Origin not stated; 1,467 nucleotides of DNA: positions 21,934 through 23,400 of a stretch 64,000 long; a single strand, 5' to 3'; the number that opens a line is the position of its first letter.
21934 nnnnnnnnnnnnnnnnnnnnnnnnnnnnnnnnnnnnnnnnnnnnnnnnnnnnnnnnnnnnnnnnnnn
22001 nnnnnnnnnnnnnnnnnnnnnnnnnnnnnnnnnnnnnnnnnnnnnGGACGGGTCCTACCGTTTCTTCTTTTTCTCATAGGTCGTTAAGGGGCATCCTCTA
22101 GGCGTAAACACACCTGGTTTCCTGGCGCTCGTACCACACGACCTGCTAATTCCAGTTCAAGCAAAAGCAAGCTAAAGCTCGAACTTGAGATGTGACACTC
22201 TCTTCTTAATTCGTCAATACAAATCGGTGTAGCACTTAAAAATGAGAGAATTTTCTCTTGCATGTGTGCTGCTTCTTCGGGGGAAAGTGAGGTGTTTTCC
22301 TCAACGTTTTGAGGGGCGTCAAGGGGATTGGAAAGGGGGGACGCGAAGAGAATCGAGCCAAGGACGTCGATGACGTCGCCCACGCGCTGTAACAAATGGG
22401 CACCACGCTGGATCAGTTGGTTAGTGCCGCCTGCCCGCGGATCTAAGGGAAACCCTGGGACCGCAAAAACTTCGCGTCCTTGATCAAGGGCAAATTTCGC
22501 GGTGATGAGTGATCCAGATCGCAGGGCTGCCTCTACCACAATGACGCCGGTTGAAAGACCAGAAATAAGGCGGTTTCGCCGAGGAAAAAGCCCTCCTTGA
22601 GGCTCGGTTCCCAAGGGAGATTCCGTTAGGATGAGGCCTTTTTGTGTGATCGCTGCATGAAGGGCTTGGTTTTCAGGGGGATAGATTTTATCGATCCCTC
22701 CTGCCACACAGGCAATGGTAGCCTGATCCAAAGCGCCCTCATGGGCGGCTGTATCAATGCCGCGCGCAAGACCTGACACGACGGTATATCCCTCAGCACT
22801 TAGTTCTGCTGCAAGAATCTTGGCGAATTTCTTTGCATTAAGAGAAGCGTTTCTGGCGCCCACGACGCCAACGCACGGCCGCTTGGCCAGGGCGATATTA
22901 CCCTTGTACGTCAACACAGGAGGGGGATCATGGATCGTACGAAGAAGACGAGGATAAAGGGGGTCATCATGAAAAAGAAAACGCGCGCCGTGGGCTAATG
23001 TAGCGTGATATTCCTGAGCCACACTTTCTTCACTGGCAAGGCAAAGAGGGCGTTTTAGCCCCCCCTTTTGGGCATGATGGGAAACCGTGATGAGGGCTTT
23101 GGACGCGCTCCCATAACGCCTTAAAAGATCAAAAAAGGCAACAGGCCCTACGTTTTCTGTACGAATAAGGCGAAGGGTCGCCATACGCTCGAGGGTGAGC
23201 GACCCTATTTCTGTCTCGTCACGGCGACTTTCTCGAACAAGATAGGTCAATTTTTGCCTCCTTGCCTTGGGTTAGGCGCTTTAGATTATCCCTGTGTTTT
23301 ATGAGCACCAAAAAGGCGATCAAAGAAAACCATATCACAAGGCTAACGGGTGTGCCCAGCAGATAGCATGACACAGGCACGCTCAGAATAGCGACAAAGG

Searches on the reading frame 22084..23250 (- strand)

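Call 65: search_protein_families(library=pfam, proteins=[window:22084-23250:-], max_evalue=0.00001)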
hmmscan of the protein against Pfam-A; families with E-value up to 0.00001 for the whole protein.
window:22084-23250:- (388 aa): 3 families
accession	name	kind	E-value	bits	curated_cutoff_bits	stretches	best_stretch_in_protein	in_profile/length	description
PF02481.21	DNA_processg_A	-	2.5e-72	242.9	29.6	1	88-288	6-211/212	DNA recombination-mediator protein A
PF21102.3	DprA_N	-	8.4e-18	64.3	22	1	21-83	3-64/64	DprA-like N-terminal HHH domain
PF17782.7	DprA_WH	-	5.9e-14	52.3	22.9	1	323-378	6-61/61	DprA winged helix domain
